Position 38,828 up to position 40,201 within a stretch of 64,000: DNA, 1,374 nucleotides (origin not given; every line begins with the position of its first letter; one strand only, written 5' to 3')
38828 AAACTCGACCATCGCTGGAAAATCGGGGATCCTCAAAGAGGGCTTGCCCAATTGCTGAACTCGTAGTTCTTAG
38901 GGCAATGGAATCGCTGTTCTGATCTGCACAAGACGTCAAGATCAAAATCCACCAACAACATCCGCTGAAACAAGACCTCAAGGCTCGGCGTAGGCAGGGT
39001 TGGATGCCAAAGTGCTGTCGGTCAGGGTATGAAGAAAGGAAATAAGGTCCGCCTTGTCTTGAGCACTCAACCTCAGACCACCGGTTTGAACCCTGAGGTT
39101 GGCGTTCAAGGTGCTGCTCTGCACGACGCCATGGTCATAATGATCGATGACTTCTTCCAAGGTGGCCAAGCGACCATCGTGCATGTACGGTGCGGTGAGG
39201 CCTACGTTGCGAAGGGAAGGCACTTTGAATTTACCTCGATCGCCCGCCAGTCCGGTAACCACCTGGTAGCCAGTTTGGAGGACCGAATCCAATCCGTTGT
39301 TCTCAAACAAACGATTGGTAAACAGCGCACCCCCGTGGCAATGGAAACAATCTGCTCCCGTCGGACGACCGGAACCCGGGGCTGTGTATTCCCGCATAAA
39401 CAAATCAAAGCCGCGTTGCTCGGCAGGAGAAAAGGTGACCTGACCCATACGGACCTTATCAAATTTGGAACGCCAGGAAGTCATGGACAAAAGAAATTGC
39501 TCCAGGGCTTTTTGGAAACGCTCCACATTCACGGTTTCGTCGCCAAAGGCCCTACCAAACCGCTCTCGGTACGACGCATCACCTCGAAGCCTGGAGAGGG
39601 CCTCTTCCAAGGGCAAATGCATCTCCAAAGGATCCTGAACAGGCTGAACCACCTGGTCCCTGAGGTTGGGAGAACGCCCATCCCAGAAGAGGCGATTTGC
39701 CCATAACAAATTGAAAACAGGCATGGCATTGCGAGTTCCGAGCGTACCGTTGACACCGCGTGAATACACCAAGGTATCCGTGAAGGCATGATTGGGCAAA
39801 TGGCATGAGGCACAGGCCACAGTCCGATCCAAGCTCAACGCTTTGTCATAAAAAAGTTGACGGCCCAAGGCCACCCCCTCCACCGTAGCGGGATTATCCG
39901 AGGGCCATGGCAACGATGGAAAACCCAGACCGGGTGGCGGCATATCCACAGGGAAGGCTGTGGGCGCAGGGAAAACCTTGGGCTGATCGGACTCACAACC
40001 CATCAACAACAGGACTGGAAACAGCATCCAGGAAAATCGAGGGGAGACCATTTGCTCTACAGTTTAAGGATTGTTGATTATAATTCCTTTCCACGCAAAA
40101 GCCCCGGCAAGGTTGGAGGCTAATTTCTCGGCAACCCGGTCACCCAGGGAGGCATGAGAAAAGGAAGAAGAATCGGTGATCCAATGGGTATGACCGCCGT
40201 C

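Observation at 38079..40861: Three-gene operon: W-rich lipoprotein (MbnP-like) plus two tandem paralogous MauG/MbnH-type di-haem peroxidases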

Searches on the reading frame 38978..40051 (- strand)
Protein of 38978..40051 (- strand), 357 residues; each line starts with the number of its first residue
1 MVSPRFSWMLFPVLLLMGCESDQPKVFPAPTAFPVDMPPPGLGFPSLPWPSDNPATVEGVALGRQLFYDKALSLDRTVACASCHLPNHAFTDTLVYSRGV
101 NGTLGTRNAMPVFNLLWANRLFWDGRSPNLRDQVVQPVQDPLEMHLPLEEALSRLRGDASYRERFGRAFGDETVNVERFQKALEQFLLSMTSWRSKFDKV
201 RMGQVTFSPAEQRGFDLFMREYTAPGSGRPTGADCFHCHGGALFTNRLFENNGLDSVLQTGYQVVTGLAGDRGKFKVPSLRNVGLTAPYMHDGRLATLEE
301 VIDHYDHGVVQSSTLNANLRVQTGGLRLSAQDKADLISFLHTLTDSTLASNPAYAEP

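Call 3: search_protein_families(library=pfam, proteins=[window:38978-40051:-], max_evalue=0.01)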
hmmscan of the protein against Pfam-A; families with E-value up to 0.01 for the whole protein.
window:38978-40051:- (357 aa): 2 families
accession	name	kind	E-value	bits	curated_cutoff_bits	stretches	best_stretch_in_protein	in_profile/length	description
PF03150.19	CCP_MauG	-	3.5e-51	174.2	25.6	1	58-204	2-147/149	Di-haem cytochrome c peroxidase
PF21419.2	RoxA-like_Cyt-c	-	0.008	16.2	26.7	0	278-303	5-30/39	RoxA-like, cytochrome c-like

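Call 4: search_protein_families(library=ncbifam, proteins=[window:38978-40051:-], max_evalue=0.01)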
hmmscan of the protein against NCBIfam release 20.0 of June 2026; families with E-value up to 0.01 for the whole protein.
window:38978-40051:- (357 aa): 5 families
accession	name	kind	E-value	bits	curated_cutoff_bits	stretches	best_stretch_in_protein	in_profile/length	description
TIGR04039.1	MXAN_0977_Heme2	hypoth_equivalog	1.7e-70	237.8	362.85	1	50-357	2-335/336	MbnH family di-heme enzyme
TIGR03791.1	TTQ_mauG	equivalog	5.5e-50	170.2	443.85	1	56-349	2-284/291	tryptophan tryptophylquinone biosynthesis enzyme MauG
TIGR03981.2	SAM_quin_mod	hypoth_equivalog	9e-21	74.2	340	2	181-307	234-360/411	His-Xaa-Ser system-associated MauG-like protein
NF052341.1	hydrazine_gamma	equivalog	2.8e-06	26.5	625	1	226-305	235-311/339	hydrazine synthase subunit gamma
NF052342.1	hydrazine_BC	exception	2.2e-05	22.8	1250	1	226-305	586-662/690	hydrazine synthase subunit beta-gamma fusion subunit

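Call 8: search_solved_structures(query=window:38978-40051:-, max_evalue=0.001, show_alignments=2)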
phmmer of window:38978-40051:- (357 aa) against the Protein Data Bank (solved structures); distinct sequences matched with E-value up to 0.001: 29.
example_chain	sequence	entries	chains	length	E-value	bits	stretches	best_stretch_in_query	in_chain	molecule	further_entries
6e1c_A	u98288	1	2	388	1.9e-50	175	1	27-357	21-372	Di-heme enzyme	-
1iqc_A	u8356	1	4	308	1.5e-35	126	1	48-304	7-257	di-heme peroxidase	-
3o5c_A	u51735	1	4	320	5e-34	121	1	58-303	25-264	Cytochrome c551 peroxidase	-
9qdt_A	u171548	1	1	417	2.7e-32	115.3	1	37-343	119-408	Probable cytochrome c peroxidase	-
4aao_A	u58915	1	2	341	2e-30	109.1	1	48-303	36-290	CYTOCHROME C551 PEROXIDASE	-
4aal_A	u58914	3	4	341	2e-30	109.1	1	48-303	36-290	CYTOCHROME C551 PEROXIDASE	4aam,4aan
3rn1_A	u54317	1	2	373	7.7e-29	103.9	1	54-307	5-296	Methylamine utilization protein MauG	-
3rn0_A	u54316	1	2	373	2e-28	102.5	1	54-307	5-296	Methylamine utilization protein MauG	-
3l4m_A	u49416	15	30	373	4.4e-28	101.4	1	54-307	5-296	Methylamine utilization protein mauG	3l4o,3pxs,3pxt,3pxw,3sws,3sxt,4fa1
3rlm_A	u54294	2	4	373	4.7e-28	101.4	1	54-307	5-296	Methylamine utilization protein MauG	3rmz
4y5r_A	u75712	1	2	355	5.8e-28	101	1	60-307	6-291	Methylamine utilization protein MauG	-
3orv_A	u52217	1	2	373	7.2e-28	100.7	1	54-304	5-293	Methylamine utilization protein mauG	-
4l1q_A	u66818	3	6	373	1.2e-27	100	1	54-307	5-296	Methylamine utilization protein MauG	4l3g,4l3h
4o1q_A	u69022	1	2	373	2.3e-27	99.1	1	54-307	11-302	Methylamine utilization protein MauG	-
2c1u_A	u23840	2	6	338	2.9e-27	98.7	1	50-303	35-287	DI-HAEM CYTOCHROME C PEROXIDASE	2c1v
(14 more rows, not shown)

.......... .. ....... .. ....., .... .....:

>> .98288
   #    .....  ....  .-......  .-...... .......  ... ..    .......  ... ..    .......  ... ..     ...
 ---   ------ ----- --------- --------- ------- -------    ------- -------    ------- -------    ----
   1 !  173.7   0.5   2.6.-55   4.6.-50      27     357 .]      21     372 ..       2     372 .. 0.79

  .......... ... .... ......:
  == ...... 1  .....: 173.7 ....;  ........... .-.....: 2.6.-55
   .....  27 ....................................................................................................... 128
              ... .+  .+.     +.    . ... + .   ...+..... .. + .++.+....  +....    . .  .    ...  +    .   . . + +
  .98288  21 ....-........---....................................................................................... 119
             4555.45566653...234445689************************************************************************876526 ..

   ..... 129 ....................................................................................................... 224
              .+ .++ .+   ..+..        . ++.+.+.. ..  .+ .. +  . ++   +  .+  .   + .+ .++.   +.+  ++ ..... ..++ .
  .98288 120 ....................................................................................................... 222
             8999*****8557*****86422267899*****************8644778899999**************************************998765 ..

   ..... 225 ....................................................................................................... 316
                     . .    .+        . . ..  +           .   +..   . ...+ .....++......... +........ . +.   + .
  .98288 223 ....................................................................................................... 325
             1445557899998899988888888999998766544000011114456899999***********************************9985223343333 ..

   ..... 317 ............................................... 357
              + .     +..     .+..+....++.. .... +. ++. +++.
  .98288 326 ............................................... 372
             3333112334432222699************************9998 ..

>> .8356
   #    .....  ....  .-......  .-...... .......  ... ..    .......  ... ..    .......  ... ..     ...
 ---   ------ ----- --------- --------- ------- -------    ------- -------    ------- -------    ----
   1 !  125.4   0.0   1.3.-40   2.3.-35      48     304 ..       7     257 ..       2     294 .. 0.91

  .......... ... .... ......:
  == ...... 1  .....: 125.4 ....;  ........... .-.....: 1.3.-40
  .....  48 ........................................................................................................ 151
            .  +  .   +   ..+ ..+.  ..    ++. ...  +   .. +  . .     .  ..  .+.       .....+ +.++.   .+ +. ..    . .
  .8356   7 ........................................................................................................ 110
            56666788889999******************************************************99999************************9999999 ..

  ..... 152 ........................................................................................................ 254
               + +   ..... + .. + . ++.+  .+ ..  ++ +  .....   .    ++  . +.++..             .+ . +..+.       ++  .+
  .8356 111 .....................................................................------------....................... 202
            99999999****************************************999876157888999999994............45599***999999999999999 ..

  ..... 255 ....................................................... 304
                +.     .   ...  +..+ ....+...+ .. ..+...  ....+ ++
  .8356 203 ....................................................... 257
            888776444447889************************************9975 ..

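Call 39: search_dna_similar(query=window:38978-40051:-, collection=plasmids, mode=protein, max_rows=60, max_evalue=1e-10)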
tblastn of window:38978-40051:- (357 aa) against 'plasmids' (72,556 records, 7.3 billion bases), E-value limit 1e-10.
Records with a match: 375; places in all: 395; records where one place covers at least 80% of the query: 288.
Best place of each record, by identity: <60% 375.
By first word of the organism name: Ralstonia 120; Rhizobium 72; Phaeobacter 45; Paracoccus 14; Azospirillum 11; Methylocystis 7; Burkholderia 6; Mesorhizobium 6; Hymenobacter 5; Vibrio 5; and 49 more.
By predicted mobility (MOB-suite, as given by PLSDB): non-mobilizable 193; mobilizable 109; conjugative 73.
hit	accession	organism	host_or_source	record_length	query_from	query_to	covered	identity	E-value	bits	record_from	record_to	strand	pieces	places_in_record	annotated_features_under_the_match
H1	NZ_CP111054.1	Chondrinema litorale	Seaweed,red alga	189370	5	357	99%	39.2%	2e-78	268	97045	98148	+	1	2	cytochrome c peroxidase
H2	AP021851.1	Deinococcus grandis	-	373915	56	354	84%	42.2%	2e-53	196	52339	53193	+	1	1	methylamine utilization protein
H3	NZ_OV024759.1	Deinococcus radiodurans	-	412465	41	357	89%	39.6%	1e-56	206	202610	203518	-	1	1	cytochrome-c peroxidase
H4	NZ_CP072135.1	Pseudoalteromonas xiamenensis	mangrove sediment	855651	4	357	99%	34.5%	2e-37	182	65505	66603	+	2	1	none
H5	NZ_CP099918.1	Pseudoalteromonas xiamenensis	Anadara tuberculosa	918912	4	357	99%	34.0%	6e-46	175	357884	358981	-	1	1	MbnH family di-heme enzyme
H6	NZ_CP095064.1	Hymenobacter volaticus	single cell,air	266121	57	352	83%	40.6%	3e-50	187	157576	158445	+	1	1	cytochrome c peroxidase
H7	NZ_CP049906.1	Diaphorobacter sp. HDW4B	single bacterial strain,Hydrophilus ...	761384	39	357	89%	36.7%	5e-53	195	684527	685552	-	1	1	methanobactin export MATE transporter MbnM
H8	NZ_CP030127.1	Indioceanicola profundi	sediment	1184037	34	344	87%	37.6%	2e-48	182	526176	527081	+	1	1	none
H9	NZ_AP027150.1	Methylocystis bryophila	-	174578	42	355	88%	37.3%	2e-54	199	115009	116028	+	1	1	cytochrome c peroxidase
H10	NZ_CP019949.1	Methylocystis bryophila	-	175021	42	355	88%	37.3%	2e-54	199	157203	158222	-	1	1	cytochrome c peroxidase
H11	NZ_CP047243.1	Trichormus variabilis 0441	cell culture,thermal spring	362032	33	357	91%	35.8%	7e-52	192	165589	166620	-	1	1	methanobactin export MATE transporter MbnM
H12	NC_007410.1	Trichormus variabilis ATCC 29413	-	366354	33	357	91%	35.8%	7e-52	192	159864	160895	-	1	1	methanobactin export MATE transporter MbnM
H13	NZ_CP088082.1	Ideonella dechloratans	Cell culture,Activated sludge, ...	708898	33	357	91%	35.7%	4e-47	178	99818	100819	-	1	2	methanobactin export MATE transporter MbnM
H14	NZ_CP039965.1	Pseudorhodobacter turbinis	single bacterial isolate,Turban shell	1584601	23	357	94%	34.5%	4e-44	169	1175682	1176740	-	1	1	record has no annotation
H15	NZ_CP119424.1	Photobacterium sp. DA100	-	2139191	50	357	86%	37.3%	3e-55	202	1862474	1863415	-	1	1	none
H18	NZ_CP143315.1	Methylocystis iwaonis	cell culture,rice rhizosphere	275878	32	357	91%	34.6%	3e-46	176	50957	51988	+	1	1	MbnH family di-heme enzyme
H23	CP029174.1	Methylobacterium sp. DM1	-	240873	47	353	86%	35.2%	5e-47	178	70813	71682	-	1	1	mauG: tryptophan tryptophylquinone biosynthesis enzyme MauG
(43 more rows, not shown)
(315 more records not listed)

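Call 40: get_annotated_region(hit=H23, flank=3000)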
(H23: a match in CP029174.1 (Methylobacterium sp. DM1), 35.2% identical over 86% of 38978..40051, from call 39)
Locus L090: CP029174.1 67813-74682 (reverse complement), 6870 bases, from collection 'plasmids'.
description: Methylobacterium sp. DM1 plasmid pLVM1, complete sequence
organism: Methylobacterium sp. DM1 (NCBI taxid 2067957)
taxonomy: Bacteria; Pseudomonadota; Alphaproteobacteria; Hyphomicrobiales; Methylobacteriaceae; Methylobacterium; Methylobacterium sp. DM1
host: -; source: -; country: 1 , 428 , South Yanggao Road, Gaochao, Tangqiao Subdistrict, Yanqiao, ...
typing (MOB-suite, as given by PLSDB): conjugative; relaxase MOBP,MOBQ; mating-pair formation MPF_I
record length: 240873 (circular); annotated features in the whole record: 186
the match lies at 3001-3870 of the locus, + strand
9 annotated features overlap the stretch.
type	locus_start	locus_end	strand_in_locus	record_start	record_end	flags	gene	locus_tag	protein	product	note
CDS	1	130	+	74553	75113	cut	-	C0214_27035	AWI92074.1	methylamine utilization protein MauE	-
CDS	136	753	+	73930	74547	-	mauD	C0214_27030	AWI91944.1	methylamine dehydrogenase accessory protein MauD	-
CDS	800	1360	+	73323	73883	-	mauA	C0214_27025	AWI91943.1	methylamine dehydrogenase (amicyanin) small subunit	-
CDS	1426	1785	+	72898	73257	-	-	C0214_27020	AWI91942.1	amicyanin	-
CDS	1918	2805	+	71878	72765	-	-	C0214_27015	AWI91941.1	methylamine utilization protein MauJ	-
CDS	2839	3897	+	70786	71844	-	mauG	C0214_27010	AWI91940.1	tryptophan tryptophylquinone biosynthesis enzyme MauG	-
CDS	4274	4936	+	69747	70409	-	-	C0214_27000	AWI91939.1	ferredoxin-type protein NapG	-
CDS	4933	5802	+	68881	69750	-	-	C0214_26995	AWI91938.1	quinol dehydrogenase ferredoxin subunit NapH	-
CDS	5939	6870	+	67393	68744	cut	-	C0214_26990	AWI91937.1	IS3 family transposase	-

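Call 41: get_annotated_region(hit=H18, flank=5000)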
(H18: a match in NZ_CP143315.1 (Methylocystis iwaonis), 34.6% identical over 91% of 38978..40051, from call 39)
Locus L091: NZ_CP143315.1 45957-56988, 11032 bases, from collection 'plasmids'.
description: Methylocystis iwaonis strain SD4 plasmid unnamed1, complete sequence
organism: Methylocystis iwaonis (NCBI taxid 2885079)
taxonomy: Bacteria; Pseudomonadota; Alphaproteobacteria; Hyphomicrobiales; Methylocystaceae; Methylocystis; Methylocystis iwaonis
host: -; source: cell culture,rice rhizosphere; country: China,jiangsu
typing (MOB-suite, as given by PLSDB): non-mobilizable
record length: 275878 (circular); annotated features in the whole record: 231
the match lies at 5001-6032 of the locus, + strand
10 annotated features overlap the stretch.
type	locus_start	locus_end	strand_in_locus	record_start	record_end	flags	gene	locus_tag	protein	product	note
CDS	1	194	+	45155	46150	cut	-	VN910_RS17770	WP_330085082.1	hypothetical protein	-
CDS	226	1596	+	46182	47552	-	-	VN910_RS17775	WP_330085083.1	hypothetical protein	-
CDS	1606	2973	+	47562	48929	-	-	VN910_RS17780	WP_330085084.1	hypothetical protein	-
CDS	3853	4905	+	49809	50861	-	-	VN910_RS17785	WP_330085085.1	MbnP family copper-binding protein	-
CDS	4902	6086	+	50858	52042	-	-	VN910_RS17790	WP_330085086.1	MbnH family di-heme enzyme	-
CDS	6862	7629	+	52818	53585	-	-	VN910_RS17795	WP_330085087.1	methanobactin precursor domain-containing sigma factor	-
CDS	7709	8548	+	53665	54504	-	mbnB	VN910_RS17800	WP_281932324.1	methanobactin biosynthesis protein MbnB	-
CDS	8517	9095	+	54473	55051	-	mbnC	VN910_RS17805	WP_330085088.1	methanobactin biosynthesis protein MbnC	-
CDS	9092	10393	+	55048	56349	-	mbnM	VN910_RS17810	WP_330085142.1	methanobactin export MATE transporter MbnM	-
CDS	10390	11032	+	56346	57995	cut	mbnF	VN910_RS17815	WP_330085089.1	methanobactin biosynthesis FAD monooxygenase MbnF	-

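Call 42: get_annotated_region(hit=H1, flank=6000)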
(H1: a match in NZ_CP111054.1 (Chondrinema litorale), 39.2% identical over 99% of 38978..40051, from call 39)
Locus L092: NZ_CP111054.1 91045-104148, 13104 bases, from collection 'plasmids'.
description: Chondrinema litorale strain WSW3-B12 plasmid unnamed12, complete sequence
organism: Chondrinema litorale (NCBI taxid 2994555)
taxonomy: Bacteria; Bacteroidota; Cytophagia; Cytophagales; Flammeovirgaceae; Chondrinema; Chondrinema litorale
host: -; source: Seaweed,red alga; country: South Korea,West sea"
typing (MOB-suite, as given by PLSDB): non-mobilizable
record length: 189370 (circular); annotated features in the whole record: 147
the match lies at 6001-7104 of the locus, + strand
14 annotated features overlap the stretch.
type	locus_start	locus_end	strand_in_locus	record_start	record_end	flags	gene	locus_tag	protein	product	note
CDS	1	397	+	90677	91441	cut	-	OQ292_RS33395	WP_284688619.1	LytTR family DNA-binding domain-containing protein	-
CDS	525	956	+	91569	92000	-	-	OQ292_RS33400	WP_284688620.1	DUF2147 domain-containing protein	-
CDS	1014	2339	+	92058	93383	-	-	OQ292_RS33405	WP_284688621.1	TolC family protein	GO:0055085 - transmembrane transport [Evidence IEA]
CDS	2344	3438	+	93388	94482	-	-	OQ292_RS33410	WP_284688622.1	efflux RND transporter periplasmic adaptor subunit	-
CDS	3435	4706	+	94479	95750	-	-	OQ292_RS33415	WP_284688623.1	FtsX-like permease family protein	-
CDS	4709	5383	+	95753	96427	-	-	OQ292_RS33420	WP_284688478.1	ABC transporter ATP-binding protein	-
CDS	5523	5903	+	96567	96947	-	-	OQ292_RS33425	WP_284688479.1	hypothetical protein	-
CDS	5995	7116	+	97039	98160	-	-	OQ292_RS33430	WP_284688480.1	cytochrome c peroxidase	-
CDS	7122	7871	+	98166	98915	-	-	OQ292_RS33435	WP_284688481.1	MbnP family protein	-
CDS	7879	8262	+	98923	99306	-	-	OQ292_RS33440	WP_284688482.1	hypothetical protein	-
CDS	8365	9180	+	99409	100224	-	-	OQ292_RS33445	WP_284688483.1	MbnP family protein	-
CDS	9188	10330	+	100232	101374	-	-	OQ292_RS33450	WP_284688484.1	cytochrome c peroxidase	-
CDS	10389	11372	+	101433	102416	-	-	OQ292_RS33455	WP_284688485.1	hypothetical protein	-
CDS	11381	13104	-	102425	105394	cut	-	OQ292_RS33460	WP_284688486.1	tetratricopeptide repeat protein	-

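Call 84: search_protein_families(library=ncbifam, proteins=[L092:7122-7871:+], max_evalue=0.01)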
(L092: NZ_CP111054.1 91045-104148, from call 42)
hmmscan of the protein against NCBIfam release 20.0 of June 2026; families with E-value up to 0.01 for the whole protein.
L092:7122-7871:+ (249 aa): 1 family
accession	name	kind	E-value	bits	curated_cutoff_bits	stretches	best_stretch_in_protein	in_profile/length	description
TIGR04052.2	MbnP_like_WxW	equivalog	4.2e-13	49.3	140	1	108-182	94-168/257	MbnP family copper-binding protein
